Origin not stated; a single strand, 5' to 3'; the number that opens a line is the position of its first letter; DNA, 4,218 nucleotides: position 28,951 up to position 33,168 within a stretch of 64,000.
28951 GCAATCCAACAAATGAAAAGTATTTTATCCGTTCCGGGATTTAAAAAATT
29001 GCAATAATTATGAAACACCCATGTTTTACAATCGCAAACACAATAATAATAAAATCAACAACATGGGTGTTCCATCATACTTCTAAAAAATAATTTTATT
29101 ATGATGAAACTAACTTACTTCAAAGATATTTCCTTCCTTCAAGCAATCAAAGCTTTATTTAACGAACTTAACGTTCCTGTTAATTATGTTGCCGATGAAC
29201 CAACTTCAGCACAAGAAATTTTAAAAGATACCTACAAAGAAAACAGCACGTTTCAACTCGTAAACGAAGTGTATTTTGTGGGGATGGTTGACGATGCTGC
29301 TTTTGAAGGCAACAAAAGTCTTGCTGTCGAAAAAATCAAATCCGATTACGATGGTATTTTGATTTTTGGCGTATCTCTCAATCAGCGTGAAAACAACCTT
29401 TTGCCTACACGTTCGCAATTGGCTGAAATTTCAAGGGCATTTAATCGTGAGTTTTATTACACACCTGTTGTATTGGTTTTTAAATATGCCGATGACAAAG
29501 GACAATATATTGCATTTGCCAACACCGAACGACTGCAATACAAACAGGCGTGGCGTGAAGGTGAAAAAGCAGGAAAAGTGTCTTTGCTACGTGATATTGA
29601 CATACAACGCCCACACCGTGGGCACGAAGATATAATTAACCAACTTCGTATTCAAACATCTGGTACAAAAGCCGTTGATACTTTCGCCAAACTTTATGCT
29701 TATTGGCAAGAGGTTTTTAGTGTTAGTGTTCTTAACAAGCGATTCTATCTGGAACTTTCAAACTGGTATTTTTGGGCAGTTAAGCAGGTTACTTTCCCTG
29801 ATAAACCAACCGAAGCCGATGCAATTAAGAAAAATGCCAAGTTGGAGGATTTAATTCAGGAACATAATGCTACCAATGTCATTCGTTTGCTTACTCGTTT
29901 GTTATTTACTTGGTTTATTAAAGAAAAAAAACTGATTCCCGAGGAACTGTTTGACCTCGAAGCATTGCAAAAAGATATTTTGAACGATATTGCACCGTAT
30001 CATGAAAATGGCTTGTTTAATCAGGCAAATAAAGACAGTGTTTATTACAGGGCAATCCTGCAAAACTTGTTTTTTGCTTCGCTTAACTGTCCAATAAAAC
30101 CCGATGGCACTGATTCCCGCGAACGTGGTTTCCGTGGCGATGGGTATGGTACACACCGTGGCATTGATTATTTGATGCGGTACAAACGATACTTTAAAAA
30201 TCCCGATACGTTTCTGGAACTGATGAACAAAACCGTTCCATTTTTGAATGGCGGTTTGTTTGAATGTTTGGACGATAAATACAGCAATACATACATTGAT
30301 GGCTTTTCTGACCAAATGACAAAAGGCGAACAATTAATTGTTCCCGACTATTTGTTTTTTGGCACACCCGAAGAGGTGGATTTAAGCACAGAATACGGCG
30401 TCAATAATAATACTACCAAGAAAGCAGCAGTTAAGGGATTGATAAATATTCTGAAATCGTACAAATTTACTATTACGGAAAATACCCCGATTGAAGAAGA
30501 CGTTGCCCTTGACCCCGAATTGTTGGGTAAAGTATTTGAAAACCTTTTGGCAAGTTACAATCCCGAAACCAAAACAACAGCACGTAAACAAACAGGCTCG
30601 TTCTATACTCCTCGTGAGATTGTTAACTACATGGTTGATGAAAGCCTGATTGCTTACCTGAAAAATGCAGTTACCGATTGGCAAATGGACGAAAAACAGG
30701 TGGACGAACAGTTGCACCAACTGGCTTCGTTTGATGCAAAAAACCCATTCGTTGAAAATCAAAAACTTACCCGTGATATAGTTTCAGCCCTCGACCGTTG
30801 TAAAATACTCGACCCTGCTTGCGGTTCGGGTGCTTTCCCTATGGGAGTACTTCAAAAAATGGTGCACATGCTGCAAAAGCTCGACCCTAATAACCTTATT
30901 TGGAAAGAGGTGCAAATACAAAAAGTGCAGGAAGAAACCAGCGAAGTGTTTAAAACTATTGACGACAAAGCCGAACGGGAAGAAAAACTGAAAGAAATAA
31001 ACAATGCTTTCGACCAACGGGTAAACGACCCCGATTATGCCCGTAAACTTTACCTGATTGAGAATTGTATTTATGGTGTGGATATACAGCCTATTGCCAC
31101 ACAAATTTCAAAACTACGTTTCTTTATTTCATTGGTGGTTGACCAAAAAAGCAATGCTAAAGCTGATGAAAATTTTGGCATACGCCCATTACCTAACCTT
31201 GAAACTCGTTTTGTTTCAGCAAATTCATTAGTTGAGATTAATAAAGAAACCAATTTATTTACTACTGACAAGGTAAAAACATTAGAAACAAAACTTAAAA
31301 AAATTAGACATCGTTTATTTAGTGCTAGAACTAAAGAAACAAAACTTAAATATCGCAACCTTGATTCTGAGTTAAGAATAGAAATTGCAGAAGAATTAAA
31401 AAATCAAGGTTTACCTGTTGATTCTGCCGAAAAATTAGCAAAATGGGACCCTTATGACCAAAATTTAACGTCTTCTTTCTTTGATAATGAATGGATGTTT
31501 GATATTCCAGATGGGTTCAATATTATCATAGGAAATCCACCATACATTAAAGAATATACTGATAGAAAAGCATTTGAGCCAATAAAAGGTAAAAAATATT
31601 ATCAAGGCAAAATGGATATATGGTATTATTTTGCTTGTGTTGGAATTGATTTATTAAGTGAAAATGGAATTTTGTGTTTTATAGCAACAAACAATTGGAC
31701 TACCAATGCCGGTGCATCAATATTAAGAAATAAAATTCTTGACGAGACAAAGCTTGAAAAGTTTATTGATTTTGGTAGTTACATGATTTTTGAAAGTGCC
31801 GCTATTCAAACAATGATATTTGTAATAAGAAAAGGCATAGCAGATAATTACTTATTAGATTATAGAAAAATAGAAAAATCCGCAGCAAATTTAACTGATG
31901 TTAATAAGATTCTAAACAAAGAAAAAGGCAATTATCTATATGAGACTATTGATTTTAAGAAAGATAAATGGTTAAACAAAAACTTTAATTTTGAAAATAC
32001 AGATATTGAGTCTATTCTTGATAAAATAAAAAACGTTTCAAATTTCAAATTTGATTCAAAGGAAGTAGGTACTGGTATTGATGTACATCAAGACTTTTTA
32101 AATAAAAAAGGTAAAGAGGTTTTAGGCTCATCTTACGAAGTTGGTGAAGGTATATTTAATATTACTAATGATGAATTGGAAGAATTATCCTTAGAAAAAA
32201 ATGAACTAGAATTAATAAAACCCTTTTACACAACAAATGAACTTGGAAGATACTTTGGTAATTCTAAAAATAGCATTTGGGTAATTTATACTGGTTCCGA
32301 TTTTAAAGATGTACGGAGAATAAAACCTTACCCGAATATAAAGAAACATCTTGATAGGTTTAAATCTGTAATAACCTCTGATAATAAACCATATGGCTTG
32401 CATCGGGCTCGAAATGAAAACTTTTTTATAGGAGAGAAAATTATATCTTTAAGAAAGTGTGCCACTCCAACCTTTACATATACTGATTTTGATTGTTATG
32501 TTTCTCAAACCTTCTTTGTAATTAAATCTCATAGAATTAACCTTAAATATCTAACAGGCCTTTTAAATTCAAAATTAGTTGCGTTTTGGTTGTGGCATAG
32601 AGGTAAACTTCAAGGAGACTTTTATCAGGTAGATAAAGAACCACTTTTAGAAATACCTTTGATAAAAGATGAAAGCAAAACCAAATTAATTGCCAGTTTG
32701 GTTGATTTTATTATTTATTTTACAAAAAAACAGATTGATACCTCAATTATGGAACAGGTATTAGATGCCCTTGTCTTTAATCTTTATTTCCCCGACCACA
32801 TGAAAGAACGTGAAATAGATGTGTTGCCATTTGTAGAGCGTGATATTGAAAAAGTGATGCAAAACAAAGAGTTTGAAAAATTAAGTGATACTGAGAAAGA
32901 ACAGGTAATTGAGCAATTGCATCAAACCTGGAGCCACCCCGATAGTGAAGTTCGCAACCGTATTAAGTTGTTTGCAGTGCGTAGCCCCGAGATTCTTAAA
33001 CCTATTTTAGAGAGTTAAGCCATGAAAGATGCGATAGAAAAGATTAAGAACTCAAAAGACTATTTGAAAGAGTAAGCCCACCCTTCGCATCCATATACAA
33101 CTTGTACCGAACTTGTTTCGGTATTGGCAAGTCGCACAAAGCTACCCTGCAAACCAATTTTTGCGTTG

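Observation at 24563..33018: Unconventional restriction-like defence cassette: XRE HTH, PLD::SNF2 fusion, KilA-N and a 1305-aa Eco57I-type m6A methyltransferase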

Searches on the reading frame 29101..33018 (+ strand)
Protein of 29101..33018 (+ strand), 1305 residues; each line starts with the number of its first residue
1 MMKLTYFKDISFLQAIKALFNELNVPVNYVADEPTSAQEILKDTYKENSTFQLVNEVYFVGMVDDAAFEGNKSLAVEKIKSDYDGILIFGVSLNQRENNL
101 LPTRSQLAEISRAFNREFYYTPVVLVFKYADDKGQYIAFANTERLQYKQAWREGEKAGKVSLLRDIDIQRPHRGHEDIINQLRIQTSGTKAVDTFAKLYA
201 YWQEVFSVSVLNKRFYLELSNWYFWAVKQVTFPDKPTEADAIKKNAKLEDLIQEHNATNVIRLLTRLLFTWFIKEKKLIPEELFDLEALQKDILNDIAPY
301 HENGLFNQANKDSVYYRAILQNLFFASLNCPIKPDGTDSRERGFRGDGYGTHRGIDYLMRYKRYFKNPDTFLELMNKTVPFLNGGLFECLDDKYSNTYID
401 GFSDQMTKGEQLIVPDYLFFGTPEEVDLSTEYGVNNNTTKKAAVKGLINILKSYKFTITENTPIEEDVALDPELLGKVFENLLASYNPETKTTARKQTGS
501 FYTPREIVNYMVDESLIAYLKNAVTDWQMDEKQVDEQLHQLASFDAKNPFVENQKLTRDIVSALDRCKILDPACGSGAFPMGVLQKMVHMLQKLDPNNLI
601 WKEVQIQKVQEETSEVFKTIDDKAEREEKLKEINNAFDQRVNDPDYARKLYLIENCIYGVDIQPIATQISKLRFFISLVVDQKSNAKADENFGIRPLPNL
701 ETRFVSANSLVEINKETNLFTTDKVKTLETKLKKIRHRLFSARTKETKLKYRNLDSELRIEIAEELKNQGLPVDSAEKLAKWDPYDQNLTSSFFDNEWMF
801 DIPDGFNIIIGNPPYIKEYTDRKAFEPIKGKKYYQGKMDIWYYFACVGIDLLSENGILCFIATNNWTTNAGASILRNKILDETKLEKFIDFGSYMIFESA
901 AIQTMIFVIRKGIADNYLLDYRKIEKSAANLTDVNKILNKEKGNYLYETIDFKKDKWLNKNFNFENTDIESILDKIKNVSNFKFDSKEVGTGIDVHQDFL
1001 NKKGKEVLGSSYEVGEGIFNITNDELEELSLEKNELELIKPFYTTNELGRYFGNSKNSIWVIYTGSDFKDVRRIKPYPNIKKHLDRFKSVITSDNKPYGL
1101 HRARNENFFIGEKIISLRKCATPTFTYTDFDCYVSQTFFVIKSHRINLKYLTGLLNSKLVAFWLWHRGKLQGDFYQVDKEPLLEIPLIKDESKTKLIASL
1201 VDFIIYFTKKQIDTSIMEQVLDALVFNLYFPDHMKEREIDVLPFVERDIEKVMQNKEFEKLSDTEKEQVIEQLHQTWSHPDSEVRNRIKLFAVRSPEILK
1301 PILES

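Call 3: search_protein_families(library=pfam, proteins=[window:29101-33018:+], max_evalue=0.01)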
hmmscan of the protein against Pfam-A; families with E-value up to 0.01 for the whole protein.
window:29101-33018:+ (1305 aa): 4 families
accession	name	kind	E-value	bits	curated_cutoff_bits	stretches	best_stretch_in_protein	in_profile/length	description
PF07669.17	Eco57I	-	6.5e-34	117.9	25.3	1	655-897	1-171/171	Eco57I restriction-modification methylase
PF02384.22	N6_Mtase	-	4.4e-12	46.4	20.4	2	802-925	122-250/311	N-6 DNA Methylase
PF12950.13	TaqI_C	-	8.1e-09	36.2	26.5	1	1093-1187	30-118/118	TaqI-like C-terminal specificity domain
PF20473.4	MmeI_Mtase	-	1.8e-05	24.5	27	1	553-882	7-218/259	MmeI, DNA-methyltransferase domain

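Call 4: search_protein_families(library=padloc, proteins=[window:29101-33018:+], max_evalue=0.01)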
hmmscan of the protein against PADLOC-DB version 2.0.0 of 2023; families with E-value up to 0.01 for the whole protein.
window:29101-33018:+ (1305 aa): 36 families (the best 25 are shown)
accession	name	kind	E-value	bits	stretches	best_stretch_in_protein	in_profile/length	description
PDLC03612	REase_MTase_IIG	-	1.1e-64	217.2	2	804-1240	805-1241/1247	Type IIG restriction enzyme-methyltransferase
PDLC03601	REase_MTase_IIG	-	5e-61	204.7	2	444-591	331-485/1110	Type IIG restriction enzyme-methyltransferase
PDLC03596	REase_MTase_IIG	-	4.7e-36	122.2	2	634-1229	569-1132/1148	Type IIG restriction enzyme-methyltransferase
PDLC03604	REase_MTase_IIG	-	1e-26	91.3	2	773-1190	502-939/1011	Type IIG restriction enzyme-methyltransferase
PDLC03248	MTase_II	-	1.3e-20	71.6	1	804-1220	84-508/521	Type II methyltransferase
PDLC02521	PglX|PglXI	-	1.5e-19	67.5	2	652-1214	347-856/1174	PglX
PDLC02643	DrmMI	-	1.1e-18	64.6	2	490-672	547-690/1347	DrmMI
PDLC03629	REase_MTase_IIG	-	3.6e-18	62.8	2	804-915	569-692/1182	Type IIG restriction enzyme-methyltransferase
PDLC03335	MTase_II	-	2.8e-17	60.6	1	776-1218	173-596/607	Type II methyltransferase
PDLC03226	MTase_II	-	2e-15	54.4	1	792-1227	113-570/579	Type II methyltransferase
PDLC03627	REase_MTase_IIG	-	4.8e-15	52.4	1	470-587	328-428/1136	Type IIG restriction enzyme-methyltransferase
PDLC03600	REase_MTase_IIG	-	5.4e-15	52.4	1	804-954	495-648/1205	Type IIG restriction enzyme-methyltransferase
PDLC02524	PglX|PglXI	-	1.7e-14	51.2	1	652-931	164-421/722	PglX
PDLC02525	PglX|PglXI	-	1.3e-13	48.5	2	805-928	455-580/607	PglX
PDLC03315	MTase_II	-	1.5e-13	48.4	1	806-929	134-257/502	Type II methyltransferase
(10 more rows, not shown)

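Call 8: search_protein_families(library=ncbifam, proteins=[window:29101-33018:+], max_evalue=0.001)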
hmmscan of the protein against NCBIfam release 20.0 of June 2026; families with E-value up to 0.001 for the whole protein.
window:29101-33018:+ (1305 aa): 4 families
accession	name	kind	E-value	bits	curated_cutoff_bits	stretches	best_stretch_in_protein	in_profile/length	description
NF033452.1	BREX_1_MTaseX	exception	1.9e-21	75.7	500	1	501-1215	253-887/1210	BREX-1 system adenine-specific DNA-methyltransferase PglX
NF033455.1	BREX_6_MTaseX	exception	3.7e-09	34.7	900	1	805-910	554-659/1319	BREX-6 system adenine-specific DNA-methyltransferase PglX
NF033451.1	BREX_2_MTaseX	equivalog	3.7e-07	28.3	400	1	522-605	215-263/1185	BREX-2 system adenine-specific DNA-methyltransferase PglX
NF047738.1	antiphage_MADS2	equivalog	5.4e-05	21.7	720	0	565-614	331-381/654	methylation-associated defense system DNA methyltransferase MAD2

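Call 9: search_solved_structures(query=window:29101-33018:+, max_evalue=0.01, show_alignments=1)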
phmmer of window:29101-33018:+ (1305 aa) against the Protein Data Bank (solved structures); distinct sequences matched with E-value up to 0.01: 3.
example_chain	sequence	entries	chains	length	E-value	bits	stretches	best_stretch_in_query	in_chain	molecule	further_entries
7qw5_A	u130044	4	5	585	1.3e-05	26.4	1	795-1228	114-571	Modification methylase BseCI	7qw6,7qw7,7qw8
7lni_A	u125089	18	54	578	0.003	18.5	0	806-1219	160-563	Site-specific DNA-methyltransferase (adenine-specific)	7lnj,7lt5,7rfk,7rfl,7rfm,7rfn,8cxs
8cxz_A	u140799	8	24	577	0.0032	18.4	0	806-1219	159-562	Site-specific DNA-methyltransferase (adenine-specific)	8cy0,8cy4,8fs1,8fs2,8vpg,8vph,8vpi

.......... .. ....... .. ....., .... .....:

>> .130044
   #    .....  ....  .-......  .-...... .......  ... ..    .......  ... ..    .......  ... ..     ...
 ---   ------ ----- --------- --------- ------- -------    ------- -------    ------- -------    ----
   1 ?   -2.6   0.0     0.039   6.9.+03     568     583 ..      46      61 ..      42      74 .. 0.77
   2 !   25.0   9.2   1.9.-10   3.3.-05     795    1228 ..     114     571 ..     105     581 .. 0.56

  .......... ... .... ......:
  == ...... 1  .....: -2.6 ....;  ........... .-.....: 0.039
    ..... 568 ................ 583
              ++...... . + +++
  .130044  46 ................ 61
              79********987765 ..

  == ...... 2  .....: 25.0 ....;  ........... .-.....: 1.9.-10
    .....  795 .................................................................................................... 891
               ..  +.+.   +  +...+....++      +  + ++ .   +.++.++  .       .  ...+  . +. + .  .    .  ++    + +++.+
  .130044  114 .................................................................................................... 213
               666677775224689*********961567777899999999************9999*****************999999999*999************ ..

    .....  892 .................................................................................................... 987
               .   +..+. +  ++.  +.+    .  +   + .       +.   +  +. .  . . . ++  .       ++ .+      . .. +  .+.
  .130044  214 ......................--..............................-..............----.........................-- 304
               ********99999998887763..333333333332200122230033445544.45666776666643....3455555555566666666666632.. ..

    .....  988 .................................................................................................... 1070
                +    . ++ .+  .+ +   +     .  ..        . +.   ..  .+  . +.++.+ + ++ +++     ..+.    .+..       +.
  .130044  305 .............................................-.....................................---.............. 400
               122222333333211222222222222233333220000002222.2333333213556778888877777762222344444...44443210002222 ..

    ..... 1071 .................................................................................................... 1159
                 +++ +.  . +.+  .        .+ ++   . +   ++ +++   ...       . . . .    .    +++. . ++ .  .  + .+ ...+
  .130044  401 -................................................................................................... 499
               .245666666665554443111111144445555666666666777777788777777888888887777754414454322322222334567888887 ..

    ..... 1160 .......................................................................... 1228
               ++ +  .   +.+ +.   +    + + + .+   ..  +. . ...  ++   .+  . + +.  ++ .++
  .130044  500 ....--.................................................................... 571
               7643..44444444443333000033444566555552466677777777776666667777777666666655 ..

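Call 31: find_homologous_proteins(query=window:29101-33018:+, max_evalue=1e-10)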
Query window:29101-33018:+ (1305 aa): 8000 proteins with E <= 1e-10 among 8000 candidates; the best 120 are listed.
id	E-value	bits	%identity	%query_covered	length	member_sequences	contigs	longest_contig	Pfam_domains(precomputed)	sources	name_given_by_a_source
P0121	0.0e+0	2836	95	100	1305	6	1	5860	PF02384.23,PF07669.18,PF12950.14,PF20473.5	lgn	-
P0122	0.0e+0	2359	80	100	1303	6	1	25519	PF02384.23,PF07669.18,PF12950.14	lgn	-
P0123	0.0e+0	2143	72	100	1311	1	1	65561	PF02384.23,PF07669.18,PF12950.14,PF20473.5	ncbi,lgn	-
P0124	0.0e+0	2141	72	100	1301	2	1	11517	PF02384.23,PF07669.18,PF12950.14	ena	-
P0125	0.0e+0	2112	71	100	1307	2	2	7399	PF02384.23,PF07669.18,PF12950.14,PF20473.5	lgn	-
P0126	0.0e+0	2084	71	100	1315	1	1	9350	PF02384.23,PF07669.18,PF12950.14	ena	-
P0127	0.0e+0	2056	69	100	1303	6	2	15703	PF02384.23,PF07669.18,PF12950.14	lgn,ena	-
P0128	0.0e+0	2043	69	100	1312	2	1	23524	PF02384.23,PF07669.18,PF12950.14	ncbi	-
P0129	0.0e+0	2004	69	100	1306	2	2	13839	PF02384.23,PF07669.18,PF12950.14,PF20473.5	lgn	-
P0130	0.0e+0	1979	67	100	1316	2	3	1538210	PF02384.23,PF07669.18,PF12950.14,PF20473.5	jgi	jgi:adenine-specific DNA-methyltransferase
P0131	0.0e+0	1977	66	100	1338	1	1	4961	PF02384.23,PF07669.18,PF12950.14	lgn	-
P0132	0.0e+0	1959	69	100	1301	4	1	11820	PF02384.23,PF07669.18,PF12950.14,PF20473.5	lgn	-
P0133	0.0e+0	1958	87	70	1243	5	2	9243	PF02384.23,PF07669.18,PF12950.14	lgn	-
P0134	0.0e+0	1951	87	70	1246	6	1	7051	PF02384.23,PF07669.18,PF12950.14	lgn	-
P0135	0.0e+0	1945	86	70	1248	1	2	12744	PF02384.23,PF07669.18,PF12950.14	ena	-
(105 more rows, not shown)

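Call 97: search_protein_families(library=phrogs, proteins=[window:29101-33018:+], max_evalue=0.00001)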
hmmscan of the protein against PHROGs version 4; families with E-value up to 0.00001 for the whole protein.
window:29101-33018:+ (1305 aa): 4 families
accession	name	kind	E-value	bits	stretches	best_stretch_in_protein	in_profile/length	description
phrog_16674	-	other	3.1e-18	65.9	1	806-913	675-785/1364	DNA methyltransferase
phrog_2713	-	unknown function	2.9e-10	40.8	0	436-513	142-206/520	-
phrog_25988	-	unknown function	4.1e-08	31.9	1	490-766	541-769/1429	-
phrog_3689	-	other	3.3e-06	27.5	1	806-952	68-203/348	DNA methyltransferase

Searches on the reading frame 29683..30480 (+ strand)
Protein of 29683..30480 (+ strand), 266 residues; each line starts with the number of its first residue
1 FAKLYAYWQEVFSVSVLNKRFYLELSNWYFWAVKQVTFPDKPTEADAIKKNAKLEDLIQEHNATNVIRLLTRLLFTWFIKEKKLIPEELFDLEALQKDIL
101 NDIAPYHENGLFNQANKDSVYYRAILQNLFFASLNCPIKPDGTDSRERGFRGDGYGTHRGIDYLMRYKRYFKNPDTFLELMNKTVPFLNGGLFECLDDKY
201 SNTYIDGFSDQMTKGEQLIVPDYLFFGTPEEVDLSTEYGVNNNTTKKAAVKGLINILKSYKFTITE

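Call 104: search_protein_families(library=padloc, proteins=[window:29683-30480:+], max_evalue=1)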
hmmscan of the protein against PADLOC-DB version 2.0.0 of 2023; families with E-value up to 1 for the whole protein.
window:29683-30480:+ (266 aa): 2 families
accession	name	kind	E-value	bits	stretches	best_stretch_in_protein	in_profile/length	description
PDLC03627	REase_MTase_IIG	-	0.0021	13.8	1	58-92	221-257/1136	Type IIG restriction enzyme-methyltransferase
PDLC03601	REase_MTase_IIG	-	0.078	8.7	1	67-137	241-292/1110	Type IIG restriction enzyme-methyltransferase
